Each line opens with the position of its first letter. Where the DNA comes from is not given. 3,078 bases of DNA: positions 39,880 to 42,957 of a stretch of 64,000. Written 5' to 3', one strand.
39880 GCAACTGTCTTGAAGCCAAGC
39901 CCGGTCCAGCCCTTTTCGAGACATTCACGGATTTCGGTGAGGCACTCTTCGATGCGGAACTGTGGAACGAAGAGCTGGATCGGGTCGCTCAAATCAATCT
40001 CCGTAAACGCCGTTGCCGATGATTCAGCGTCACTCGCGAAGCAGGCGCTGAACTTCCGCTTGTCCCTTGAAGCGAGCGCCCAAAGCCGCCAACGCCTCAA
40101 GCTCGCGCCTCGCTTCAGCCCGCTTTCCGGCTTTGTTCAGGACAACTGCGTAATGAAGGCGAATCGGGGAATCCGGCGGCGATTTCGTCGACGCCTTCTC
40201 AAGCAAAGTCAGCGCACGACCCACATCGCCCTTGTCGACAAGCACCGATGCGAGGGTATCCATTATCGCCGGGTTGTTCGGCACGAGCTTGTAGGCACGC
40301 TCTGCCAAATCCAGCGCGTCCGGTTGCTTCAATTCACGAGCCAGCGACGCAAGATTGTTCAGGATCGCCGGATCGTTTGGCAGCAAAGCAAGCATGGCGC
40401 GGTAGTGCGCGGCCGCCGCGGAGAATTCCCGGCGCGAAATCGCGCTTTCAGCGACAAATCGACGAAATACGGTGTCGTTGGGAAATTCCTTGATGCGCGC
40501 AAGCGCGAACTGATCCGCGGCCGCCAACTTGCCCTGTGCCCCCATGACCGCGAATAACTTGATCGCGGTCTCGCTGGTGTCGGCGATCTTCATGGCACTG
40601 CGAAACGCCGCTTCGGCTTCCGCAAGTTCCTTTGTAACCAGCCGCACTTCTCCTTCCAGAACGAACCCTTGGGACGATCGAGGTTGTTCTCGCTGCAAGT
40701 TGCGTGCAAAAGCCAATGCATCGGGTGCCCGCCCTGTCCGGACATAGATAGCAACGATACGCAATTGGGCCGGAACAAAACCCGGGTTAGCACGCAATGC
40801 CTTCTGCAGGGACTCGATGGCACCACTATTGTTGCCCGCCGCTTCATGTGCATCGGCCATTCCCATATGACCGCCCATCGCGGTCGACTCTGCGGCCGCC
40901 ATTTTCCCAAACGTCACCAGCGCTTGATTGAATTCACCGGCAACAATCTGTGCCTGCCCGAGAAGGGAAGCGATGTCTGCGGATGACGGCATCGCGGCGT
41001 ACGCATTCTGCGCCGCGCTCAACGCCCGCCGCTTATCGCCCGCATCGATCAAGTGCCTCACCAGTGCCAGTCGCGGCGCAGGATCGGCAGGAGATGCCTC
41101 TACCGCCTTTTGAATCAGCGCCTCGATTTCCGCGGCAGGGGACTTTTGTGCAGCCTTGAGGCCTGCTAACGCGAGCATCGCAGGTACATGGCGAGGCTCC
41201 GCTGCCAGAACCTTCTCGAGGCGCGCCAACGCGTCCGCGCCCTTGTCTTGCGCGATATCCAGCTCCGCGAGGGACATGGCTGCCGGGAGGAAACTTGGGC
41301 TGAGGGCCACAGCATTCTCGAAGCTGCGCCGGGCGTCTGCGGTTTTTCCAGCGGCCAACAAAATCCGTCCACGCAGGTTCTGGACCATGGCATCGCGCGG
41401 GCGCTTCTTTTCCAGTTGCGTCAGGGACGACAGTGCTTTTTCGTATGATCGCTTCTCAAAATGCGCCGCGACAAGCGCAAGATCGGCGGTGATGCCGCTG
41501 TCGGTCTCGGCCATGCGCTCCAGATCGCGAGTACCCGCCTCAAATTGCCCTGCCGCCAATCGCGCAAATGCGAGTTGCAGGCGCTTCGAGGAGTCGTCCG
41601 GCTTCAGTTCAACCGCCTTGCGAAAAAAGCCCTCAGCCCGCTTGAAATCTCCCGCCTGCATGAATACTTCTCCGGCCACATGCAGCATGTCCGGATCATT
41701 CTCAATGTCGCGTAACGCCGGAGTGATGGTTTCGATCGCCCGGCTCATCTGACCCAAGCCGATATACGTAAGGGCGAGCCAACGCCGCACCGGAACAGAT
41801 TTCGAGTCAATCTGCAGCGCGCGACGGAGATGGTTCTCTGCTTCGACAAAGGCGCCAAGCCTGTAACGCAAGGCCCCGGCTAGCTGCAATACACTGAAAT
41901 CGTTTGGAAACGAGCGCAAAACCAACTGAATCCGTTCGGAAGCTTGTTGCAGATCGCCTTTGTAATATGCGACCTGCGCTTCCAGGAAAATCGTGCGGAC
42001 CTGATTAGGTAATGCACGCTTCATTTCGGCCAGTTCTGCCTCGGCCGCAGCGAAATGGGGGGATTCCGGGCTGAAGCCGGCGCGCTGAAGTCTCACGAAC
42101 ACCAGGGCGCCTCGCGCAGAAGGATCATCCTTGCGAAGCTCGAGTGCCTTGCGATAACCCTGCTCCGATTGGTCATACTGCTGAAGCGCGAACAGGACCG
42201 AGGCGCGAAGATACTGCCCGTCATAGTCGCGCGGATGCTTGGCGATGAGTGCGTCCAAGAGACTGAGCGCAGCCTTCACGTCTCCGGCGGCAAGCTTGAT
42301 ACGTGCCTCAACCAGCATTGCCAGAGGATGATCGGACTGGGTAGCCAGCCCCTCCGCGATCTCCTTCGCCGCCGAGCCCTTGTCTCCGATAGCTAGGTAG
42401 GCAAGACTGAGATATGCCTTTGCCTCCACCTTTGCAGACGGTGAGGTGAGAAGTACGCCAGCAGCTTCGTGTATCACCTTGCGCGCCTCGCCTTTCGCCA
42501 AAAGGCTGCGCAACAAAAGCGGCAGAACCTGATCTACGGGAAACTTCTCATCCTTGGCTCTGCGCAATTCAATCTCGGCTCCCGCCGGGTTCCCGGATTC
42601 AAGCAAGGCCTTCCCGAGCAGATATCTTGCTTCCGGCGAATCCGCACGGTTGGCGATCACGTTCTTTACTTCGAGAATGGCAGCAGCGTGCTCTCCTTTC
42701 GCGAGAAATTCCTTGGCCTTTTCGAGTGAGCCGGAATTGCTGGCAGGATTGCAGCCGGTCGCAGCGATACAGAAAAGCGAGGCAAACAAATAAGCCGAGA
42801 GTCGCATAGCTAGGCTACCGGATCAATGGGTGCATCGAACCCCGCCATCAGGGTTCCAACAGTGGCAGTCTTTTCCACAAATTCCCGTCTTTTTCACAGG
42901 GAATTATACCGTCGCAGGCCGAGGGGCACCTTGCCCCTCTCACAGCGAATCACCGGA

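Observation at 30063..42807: prsT heads a 9-to-10-gene operon encoding a complete ABC-transporter-dependent glycan pathway inside a PEP-CTERM locus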

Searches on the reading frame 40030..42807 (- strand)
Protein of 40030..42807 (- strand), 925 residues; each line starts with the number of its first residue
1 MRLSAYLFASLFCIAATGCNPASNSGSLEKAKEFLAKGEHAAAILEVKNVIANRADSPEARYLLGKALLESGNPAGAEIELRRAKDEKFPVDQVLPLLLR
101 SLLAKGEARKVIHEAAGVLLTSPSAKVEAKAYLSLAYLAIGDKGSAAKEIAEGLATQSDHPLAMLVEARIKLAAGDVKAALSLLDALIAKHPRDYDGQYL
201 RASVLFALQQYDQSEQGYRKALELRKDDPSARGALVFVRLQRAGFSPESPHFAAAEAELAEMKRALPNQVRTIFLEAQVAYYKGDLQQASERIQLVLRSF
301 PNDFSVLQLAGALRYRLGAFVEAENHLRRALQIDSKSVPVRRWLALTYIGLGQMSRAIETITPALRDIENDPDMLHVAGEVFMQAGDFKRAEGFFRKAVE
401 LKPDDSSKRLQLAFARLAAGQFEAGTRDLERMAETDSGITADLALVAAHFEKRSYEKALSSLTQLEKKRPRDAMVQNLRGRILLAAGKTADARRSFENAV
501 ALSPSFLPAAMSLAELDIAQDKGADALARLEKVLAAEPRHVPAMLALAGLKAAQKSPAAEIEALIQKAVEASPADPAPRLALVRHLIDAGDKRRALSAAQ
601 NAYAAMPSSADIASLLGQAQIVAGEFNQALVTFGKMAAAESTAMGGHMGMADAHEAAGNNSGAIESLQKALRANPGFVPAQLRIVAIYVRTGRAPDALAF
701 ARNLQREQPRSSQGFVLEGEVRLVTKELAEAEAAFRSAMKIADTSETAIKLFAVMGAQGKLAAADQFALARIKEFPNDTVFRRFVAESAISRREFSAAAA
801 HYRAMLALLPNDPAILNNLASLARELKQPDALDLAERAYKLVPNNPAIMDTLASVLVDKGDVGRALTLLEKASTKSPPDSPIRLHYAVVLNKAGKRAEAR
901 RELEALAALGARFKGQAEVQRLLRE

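Call 3: search_protein_families(library=pfam, proteins=[window:40030-42807:-], max_evalue=0.01)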
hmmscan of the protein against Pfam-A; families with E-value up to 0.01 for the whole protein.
window:40030-42807:- (925 aa): 32 families (the best 25 are shown)
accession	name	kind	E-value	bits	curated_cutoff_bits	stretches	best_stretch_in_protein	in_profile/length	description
PF14559.12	TPR_19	-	4.4e-66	219.6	25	9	483-547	1-64/68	Tetratricopeptide repeat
PF13432.12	TPR_16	-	8.8e-52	173.5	32.7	8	166-229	2-65/65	Tetratricopeptide repeat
PF13428.12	TPR_14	-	3.5e-37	123.5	23.5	0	648-683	5-40/44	Tetratricopeptide repeat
PF07719.23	TPR_2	-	4.4e-34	114.2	27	2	376-405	5-34/34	Tetratricopeptide repeat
PF23914.1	TPR_CcmH_CycH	-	7.1e-32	110.9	42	5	698-812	37-154/158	Cytochrome c-type biogenesis protein H TPR domain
PF12895.13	ANAPC3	-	9.4e-29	100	27.2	1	829-904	6-80/82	Anaphase-promoting complex, cyclosome, subunit 3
PF13431.12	TPR_17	-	2.1e-25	87.2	24.4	0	802-830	2-30/34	Tetratricopeptide repeat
PF00515.34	TPR_1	-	4.1e-22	77.5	27.8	1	197-227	3-33/34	Tetratricopeptide repeat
PF13181.12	TPR_8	-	6e-22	76.3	25.7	0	373-405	2-34/34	Tetratricopeptide repeat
PF25062.1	ARM_TT21_N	-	1.1e-21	78.1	40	2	519-681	39-205/222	Tetratricopeptide repeat protein 21 N-terminal ARM repeat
PF13414.12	TPR_11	-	1.2e-20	73.3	26.8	1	32-72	2-42/42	TPR repeat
PF13429.12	TPR_15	-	1.1e-18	68.1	26.2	3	163-424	11-266/280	Tetratricopeptide repeat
PF24575.1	TPR_Slam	-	4.6e-17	62.8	35.2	0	369-424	42-99/104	Surface lipoprotein assembly modifier, N-terminal TPR repeats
PF13424.12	TPR_12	-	1e-16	61.3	30.1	2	455-503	26-75/77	Tetratricopeptide repeat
PF25060.1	ARM_TT21_2nd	-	1.4e-16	61.3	27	1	368-464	52-150/270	Tetratricopeptide repeat protein 21 second ARM domain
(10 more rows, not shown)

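Call 4: search_protein_families(library=ncbifam, proteins=[window:40030-42807:-], max_evalue=0.01)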
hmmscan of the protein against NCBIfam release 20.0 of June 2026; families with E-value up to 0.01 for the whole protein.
window:40030-42807:- (925 aa): 33 families (the best 25 are shown)
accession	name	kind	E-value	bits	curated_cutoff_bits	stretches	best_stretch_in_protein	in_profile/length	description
TIGR02917.1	PEP_TPR_lipo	equivalog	4.2e-211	703.3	312.2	1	7-907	8-898/899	XrtA/PEP-CTERM system TPR-repeat protein PrsT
NF040959.1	MamA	equivalog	3.8e-42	144.1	200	5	379-534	44-200/204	magnetosome protein MamA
TIGR02521.1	type_IV_pilW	equivalog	8.5e-32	110.6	154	4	338-406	31-99/234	type IV pilus biogenesis/stability protein PilW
TIGR00540.1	TPR_hemY_coli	hypoth_equivalog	4.3e-29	101.5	142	2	383-668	94-383/385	heme biosynthesis-associated TPR protein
NF052415.1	T3SS_chap_SctY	equivalog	5.7e-27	94.3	70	4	371-447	5-83/106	type III secretion apparatus assembly chaperone SctY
NF033920.0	C39_PA2778_fam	equivalog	2.2e-24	86.2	150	1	757-841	168-253/255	PA2778 family cysteine peptidase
NF033758.1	gliding_GltE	equivalog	6e-22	78.2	225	3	281-480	131-331/411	adventurous gliding motility TPR repeat lipoprotein GltE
TIGR00990.1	3a0801s09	subfamily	1.6e-20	73.3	757.25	3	165-379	369-576/615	mitochondrial import receptor subunit TOM70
NF033762.1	social_mot_Tgl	equivalog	3.7e-20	72.3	225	2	549-750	38-242/252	social motility TPR repeat lipoprotein Tgl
NF008520.0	PRK11447.1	equivalog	9.3e-19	66.7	858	4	658-908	283-557/1157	cellulose synthase complex outer membrane protein BcsC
TIGR03939.1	PGA_TPR_OMP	equivalog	7.3e-17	60.9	366.65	2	763-902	72-210/800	poly-beta-1,6 N-acetyl-D-glucosamine export porin PgaA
NF047371.1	FlcA_CTERM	equivalog_domain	2.9e-15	55.8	300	0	657-868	326-529/646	periplasmic flagellar collar protein FlcA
TIGR02552.1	LcrH_SycD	equivalog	7.6e-15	54.8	104.8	0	344-406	58-120/136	SycD/LcrH family type III secretion system chaperone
NF052400.1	M48_BAM_BepA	equivalog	2.3e-14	53.1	570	2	828-905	323-400/483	beta-barrel assembly-enhancing protease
NF008757.0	PRK11788.1-5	equivalog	2.4e-14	53.3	363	1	408-618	109-324/388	lipopolysaccharide assembly protein LapB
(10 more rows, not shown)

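Call 12: find_homologous_proteins(query=window:40030-42807:-, max_evalue=1e-20)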
Query window:40030-42807:- (925 aa): 339 proteins with E <= 1e-20 among 8000 candidates; the best 120 are listed.
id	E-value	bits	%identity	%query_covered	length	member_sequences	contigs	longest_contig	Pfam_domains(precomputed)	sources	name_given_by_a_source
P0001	0.0e+0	1937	100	100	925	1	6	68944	PF09976.16,PF25060.1,PF13414.13,PF16918.12,PF24575.2,PF00515.35,PF13424.13,PF13429.13,PF14561.13,PF07719.24,PF13174.13,PF20308.5,PF13431.13,PF23914.2,PF25062.2,PF25058.2,PF23300.4,PF13176.13,PF13428.13,PF04733.21,PF25064.2,PF14559.13,PF13371.13,PF12895.14,PF21033.5,PF13432.13,PF09295.17,PF13181.13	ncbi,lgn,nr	ncbi:MAG: PEP-CTERM system TPR-repeat protein PrsT [Burkholderiales bacterium]|nr:PEP-CTERM system T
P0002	2.0e-205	703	42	99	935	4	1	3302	PF13431.13,PF23914.2,PF13414.13,PF13176.13,PF12569.15,PF09613.17,PF13428.13,PF25064.2,PF07721.21,PF14559.13,PF24575.2,PF13371.13,PF00515.35,PF12895.14,PF13424.13,PF13432.13,PF13429.13,PF13181.13,PF07719.24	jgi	-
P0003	1.5e-202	694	41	99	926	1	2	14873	PF09976.16,PF25060.1,PF13414.13,PF16918.12,PF09613.17,PF23241.2,PF07721.21,PF24575.2,PF00515.35,PF13424.13,PF13429.13,PF14561.13,PF07719.24,PF13174.13,PF20308.5,PF25063.1,PF14853.13,PF13431.13,PF23914.2,PF25062.2,PF13176.13,PF13428.13,PF04733.21,PF25064.2,PF14559.13,PF13371.13,PF22860.3,PF12895.14,P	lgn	-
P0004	2.1e-199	683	42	98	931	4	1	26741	PF14853.13,PF13431.13,PF09976.16,PF23914.2,PF25060.1,PF25062.2,PF13414.13,PF13176.13,PF13428.13,PF25064.2,PF14559.13,PF24575.2,PF13371.13,PF00515.35,PF12895.14,PF13424.13,PF13432.13,PF13429.13,PF13181.13,PF07719.24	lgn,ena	-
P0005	5.4e-199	682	42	99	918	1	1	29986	PF09976.16,PF25060.1,PF13414.13,PF12569.15,PF07721.21,PF24575.2,PF00515.35,PF13424.13,PF13429.13,PF14561.13,PF07719.24,PF13174.13,PF20308.5,PF25063.1,PF14853.13,PF13431.13,PF23914.2,PF25062.2,PF25058.2,PF13176.13,PF13428.13,PF25064.2,PF14559.13,PF13371.13,PF12895.14,PF13432.13,PF13181.13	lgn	-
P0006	1.0e-197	678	41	100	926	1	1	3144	PF13431.13,PF09976.16,PF23914.2,PF25060.1,PF25062.2,PF13414.13,PF23300.4,PF13176.13,PF13428.13,PF25064.2,PF07721.21,PF14559.13,PF24575.2,PF13371.13,PF00515.35,PF12895.14,PF13424.13,PF21033.5,PF13432.13,PF13429.13,PF13181.13,PF07719.24,PF13174.13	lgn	-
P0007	1.1e-194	668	41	100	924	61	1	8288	PF25060.1,PF13414.13,PF16918.12,PF09613.17,PF23241.2,PF13374.13,PF24575.2,PF00515.35,PF13424.13,PF13429.13,PF07719.24,PF13174.13,PF25063.1,PF13431.13,PF23914.2,PF25062.2,PF23300.4,PF13176.13,PF13428.13,PF25064.2,PF14559.13,PF13371.13,PF12895.14,PF21033.5,PF13432.13,PF13181.13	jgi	jgi:putative PEP-CTERM system TPR-repeat lipoprotein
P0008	3.8e-193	663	40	98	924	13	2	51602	PF09976.16,PF25060.1,PF13414.13,PF16918.12,PF01535.27,PF09613.17,PF13374.13,PF24575.2,PF00515.35,PF13424.13,PF13429.13,PF07719.24,PF13174.13,PF20308.5,PF25063.1,PF14853.13,PF13431.13,PF23914.2,PF25062.2,PF25058.2,PF23300.4,PF13176.13,PF13428.13,PF25064.2,PF14559.13,PF10516.16,PF13371.13,PF22860.3,PF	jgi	jgi:putative PEP-CTERM system TPR-repeat lipoprotein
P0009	6.8e-193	662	42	96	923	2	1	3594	PF09976.16,PF25060.1,PF13414.13,PF09613.17,PF24575.2,PF00515.35,PF13424.13,PF13429.13,PF14561.13,PF07719.24,PF13174.13,PF14853.13,PF13431.13,PF23914.2,PF25062.2,PF23300.4,PF13176.13,PF13428.13,PF25064.2,PF14559.13,PF13371.13,PF12895.14,PF13432.13,PF13181.13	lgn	-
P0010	1.4e-191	657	40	100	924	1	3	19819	PF09976.16,PF25060.1,PF13414.13,PF09613.17,PF24575.2,PF00515.35,PF13424.13,PF13429.13,PF07719.24,PF13174.13,PF20308.5,PF25063.1,PF14853.13,PF13431.13,PF23914.2,PF25062.2,PF25058.2,PF23300.4,PF13176.13,PF13428.13,PF25064.2,PF14559.13,PF10516.16,PF13371.13,PF22860.3,PF12895.14,PF21033.5,PF13432.13,PF1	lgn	-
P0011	1.8e-191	657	40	100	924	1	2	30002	PF09976.16,PF25060.1,PF13414.13,PF09613.17,PF24575.2,PF00515.35,PF13424.13,PF13429.13,PF07719.24,PF13174.13,PF20308.5,PF25063.1,PF14853.13,PF13431.13,PF23914.2,PF25062.2,PF25058.2,PF23300.4,PF13176.13,PF13428.13,PF25064.2,PF14559.13,PF10516.16,PF13371.13,PF22860.3,PF12895.14,PF21033.5,PF13432.13,PF1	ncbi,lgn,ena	-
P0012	2.0e-191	657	40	100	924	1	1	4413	PF09976.16,PF25060.1,PF13414.13,PF09613.17,PF24575.2,PF00515.35,PF13424.13,PF13429.13,PF07719.24,PF13174.13,PF20308.5,PF25063.1,PF14853.13,PF13431.13,PF23914.2,PF25062.2,PF25058.2,PF23300.4,PF13176.13,PF13428.13,PF25064.2,PF14559.13,PF10516.16,PF13371.13,PF22860.3,PF12895.14,PF21033.5,PF13432.13,PF1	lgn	-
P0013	5.0e-191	656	42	98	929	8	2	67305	PF25063.1,PF13431.13,PF23914.2,PF25060.1,PF25062.2,PF13414.13,PF23300.4,PF13176.13,PF09613.17,PF13428.13,PF25064.2,PF14559.13,PF24575.2,PF13371.13,PF00515.35,PF12895.14,PF13424.13,PF13432.13,PF13429.13,PF13181.13,PF07719.24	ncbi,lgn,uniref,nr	ncbi:MAG: PEP-CTERM system TPR-repeat protein PrsT [Candidatus Accumulibacter sp.]|uniref:XrtA/PEP-C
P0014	4.2e-190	653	40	99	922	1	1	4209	PF09976.16,PF25060.1,PF13414.13,PF12569.15,PF09613.17,PF24575.2,PF00515.35,PF13424.13,PF13429.13,PF07719.24,PF13174.13,PF14853.13,PF13431.13,PF23914.2,PF25062.2,PF25058.2,PF23300.4,PF13176.13,PF13428.13,PF04733.21,PF25064.2,PF14559.13,PF13371.13,PF22860.3,PF12895.14,PF13432.13,PF13181.13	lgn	-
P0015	1.3e-189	651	39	100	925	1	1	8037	PF09976.16,PF25060.1,PF13414.13,PF09613.17,PF24575.2,PF00515.35,PF13424.13,PF07719.24,PF13174.13,PF14853.13,PF13431.13,PF23914.2,PF25062.2,PF25058.2,PF23300.4,PF13176.13,PF13428.13,PF04733.21,PF25064.2,PF14559.13,PF13371.13,PF22860.3,PF12895.14,PF21033.5,PF13432.13,PF13181.13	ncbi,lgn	-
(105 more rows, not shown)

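Call 17: find_related_loci(query=A2, collection=genome_contigs, flank=10000)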
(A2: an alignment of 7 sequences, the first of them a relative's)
Query A2 (925 aa) in genome_contigs; peptide patterns used: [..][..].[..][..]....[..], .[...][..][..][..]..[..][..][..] (x = any residue, [..] = any of these).
600 stretches matched a pattern (row limit reached: there are more); 471 encode a relative of the query (tblastn E <= 1e-3); the best 80 are kept; 80 distinct loci.
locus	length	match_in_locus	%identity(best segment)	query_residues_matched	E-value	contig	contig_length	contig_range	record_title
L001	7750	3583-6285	41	17-924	0e+0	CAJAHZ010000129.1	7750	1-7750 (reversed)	MAG: uncultured proteobacterium isolate Loc090519-8m_bin-1010 genome assembly, contig: bin-1010:129/515, whole genome sh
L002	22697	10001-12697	41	19-924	0e+0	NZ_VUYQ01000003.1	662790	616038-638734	Dechloromonas sp. CZR5 R5_scaffold3, whole genome shotgun sequence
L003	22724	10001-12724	40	7-924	0e+0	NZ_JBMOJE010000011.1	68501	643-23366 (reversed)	MAG: Propionivibrio sp. isolate Deming_bin.52 contig597, whole genome shotgun sequence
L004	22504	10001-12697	40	19-924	0e+0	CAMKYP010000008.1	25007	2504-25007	MAG: uncultured Dechloromonas sp. isolate SRR7287212_bin.7_metawrap_v1.3.0_MAG genome assembly, contig: ERZ10357996_410,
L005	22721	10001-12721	39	11-924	0e+0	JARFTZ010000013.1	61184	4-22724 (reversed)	MAG: Gammaproteobacteria bacterium isolate SCS_cbin_148 SCS_cbin_148_cosample_000003591445, whole genome shotgun sequenc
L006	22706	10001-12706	40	19-924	0e+0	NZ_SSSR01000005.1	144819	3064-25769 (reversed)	Propionivibrio limicola strain GolChi1 DSM6832_NODE_5_length_144819_cov_394.388, whole genome shotgun sequence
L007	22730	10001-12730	39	7-925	0e+0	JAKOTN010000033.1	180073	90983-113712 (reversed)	MAG: Pseudomonadota bacterium isolate CAAI_maxbin.014 k201_394038, whole genome shotgun sequence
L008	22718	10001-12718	39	7-922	0e+0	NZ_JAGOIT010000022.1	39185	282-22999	MAG: Propionivibrio sp. isolate Go_UH_bin_138 Go_UH_476_length_39185_cov_23.368119, whole genome shotgun sequence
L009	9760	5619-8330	39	12-925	0e+0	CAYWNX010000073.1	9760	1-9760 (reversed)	MAG TPA_asm: uncultured Dechloromonas sp. isolate SRP292972_co2_157 genome assembly, contig: NODE_6648_length_9760_cov_6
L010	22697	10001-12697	39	19-924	0e+0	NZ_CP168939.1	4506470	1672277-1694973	Dechloromonas sp. ARDL1 chromosome, complete genome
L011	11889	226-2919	39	18-922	0e+0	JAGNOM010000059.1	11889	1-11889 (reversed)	MAG: Propionivibrio sp. isolate Go_Inlet_bin_169 Go_Inlet_3940_length_11889_cov_8.372726, whole genome shotgun sequence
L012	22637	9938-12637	39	16-924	0e+0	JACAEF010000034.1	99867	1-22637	MAG: Rhodocyclaceae bacterium isolate L.E.AP.42 k119_888410, whole genome shotgun sequence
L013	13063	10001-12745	39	3-925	0e+0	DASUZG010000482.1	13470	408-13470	MAG TPA_asm: Azonexus sp. isolate SMAG_U1916 k141_1127045, whole genome shotgun sequence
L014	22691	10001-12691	38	18-924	0e+0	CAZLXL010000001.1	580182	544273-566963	MAG TPA_asm: uncultured Propionivibrio sp. isolate SRP239243_co2_9 genome assembly, contig: NODE_1_length_580182_cov_8.7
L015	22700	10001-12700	38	19-924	0e+0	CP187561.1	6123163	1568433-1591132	Comamonadaceae bacterium 25HG05S-68 chromosome, complete genome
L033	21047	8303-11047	37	3-924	4e-172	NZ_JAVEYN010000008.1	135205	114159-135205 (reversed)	MAG: Aquabacterium sp. isolate BF4_30 NODE_286_length_135205_cov_6.243067_Biofilm4, whole genome shotgun sequence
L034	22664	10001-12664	39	28-922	1e-171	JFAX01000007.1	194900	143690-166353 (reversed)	MAG: Candidatus Accumulibacter adjunctus contig000007, whole genome shotgun sequence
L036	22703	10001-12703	38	18-924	5e-171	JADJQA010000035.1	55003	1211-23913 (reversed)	MAG: Sulfuritalea sp. isolate Fred_18-Q3-R57-64_BATAC.880 tig00031518-10-555710, whole genome shotgun sequence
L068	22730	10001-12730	32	9-925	3e-135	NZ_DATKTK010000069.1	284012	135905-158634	MAG: Sulfuricella sp. isolate SMAG_U14079 k141_1429200, whole genome shotgun sequence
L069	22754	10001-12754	34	2-925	6e-135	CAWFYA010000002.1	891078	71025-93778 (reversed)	MAG: uncultured beta proteobacterium isolate MFD05442.bin.1.55 genome assembly, contig: contig_15506, whole genome shotg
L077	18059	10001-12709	34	18-925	2e-135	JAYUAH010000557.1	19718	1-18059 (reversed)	MAG: Betaproteobacteria bacterium isolate GFS_6464 GFS_6464_556, whole genome shotgun sequence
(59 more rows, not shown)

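Call 25: find_encoding_contigs(protein=P0001, flank=10000, max_places=6)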
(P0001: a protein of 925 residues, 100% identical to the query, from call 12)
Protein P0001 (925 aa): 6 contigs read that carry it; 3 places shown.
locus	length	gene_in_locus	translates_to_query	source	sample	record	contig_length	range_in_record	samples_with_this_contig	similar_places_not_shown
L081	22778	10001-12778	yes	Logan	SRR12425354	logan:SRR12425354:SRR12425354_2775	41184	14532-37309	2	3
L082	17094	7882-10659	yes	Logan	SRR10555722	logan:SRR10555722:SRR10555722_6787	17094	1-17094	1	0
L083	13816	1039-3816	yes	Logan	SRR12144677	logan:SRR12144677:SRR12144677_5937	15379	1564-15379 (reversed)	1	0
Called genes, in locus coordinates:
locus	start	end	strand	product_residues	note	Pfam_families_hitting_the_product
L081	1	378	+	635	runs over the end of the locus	PF13522:GATase_6, PF13537:GATase_7, PF00733:Asn_synthase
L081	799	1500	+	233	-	PF00515:TPR_1 (faint)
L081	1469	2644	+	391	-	-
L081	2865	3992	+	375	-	PF00953:Glycos_transf_4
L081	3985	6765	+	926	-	PF04932:Wzy_C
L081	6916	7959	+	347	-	PF03797:Autotransporter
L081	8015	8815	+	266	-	PF00561:Abhydrolase_1 (faint)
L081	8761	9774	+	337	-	PF00535:Glycos_transf_2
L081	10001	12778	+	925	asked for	PF13432:TPR_16 (weak), PF14559:TPR_19 (weak), PF13432:TPR_16 (weak), PF14559:TPR_19 (weak), PF14559:TPR_19 (weak), PF09976:TPR_21 (weak), PF13432:TPR_16 (weak), PF14559:TPR_19, +26 more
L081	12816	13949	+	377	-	PF01041:DegT_DnrJ_EryC1, PF00266:Aminotran_5 (weak)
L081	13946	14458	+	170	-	PF13302:Acetyltransf_3, PF13420:Acetyltransf_4, PF13523:Acetyltransf_8, PF00583:Acetyltransf_1, PF24553:Rv0428c_C (weak)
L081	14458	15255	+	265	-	PF01061:ABC2_membrane (weak)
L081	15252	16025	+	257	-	PF00005:ABC_tran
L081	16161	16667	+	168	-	-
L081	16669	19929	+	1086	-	PF00535:Glycos_transf_2, PF10111:Glyco_tranf_2_2, PF00534:Glycos_transf_1, PF13692:Glyco_trans_1_4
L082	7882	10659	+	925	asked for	PF13432:TPR_16 (weak), PF14559:TPR_19 (weak), PF13432:TPR_16 (weak), PF14559:TPR_19 (weak), PF14559:TPR_19 (weak), PF09976:TPR_21 (weak), PF13432:TPR_16 (weak), PF14559:TPR_19, +26 more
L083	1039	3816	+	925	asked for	PF13432:TPR_16 (weak), PF14559:TPR_19 (weak), PF13432:TPR_16 (weak), PF14559:TPR_19 (weak), PF14559:TPR_19 (weak), PF09976:TPR_21 (weak), PF13432:TPR_16 (weak), PF14559:TPR_19, +26 more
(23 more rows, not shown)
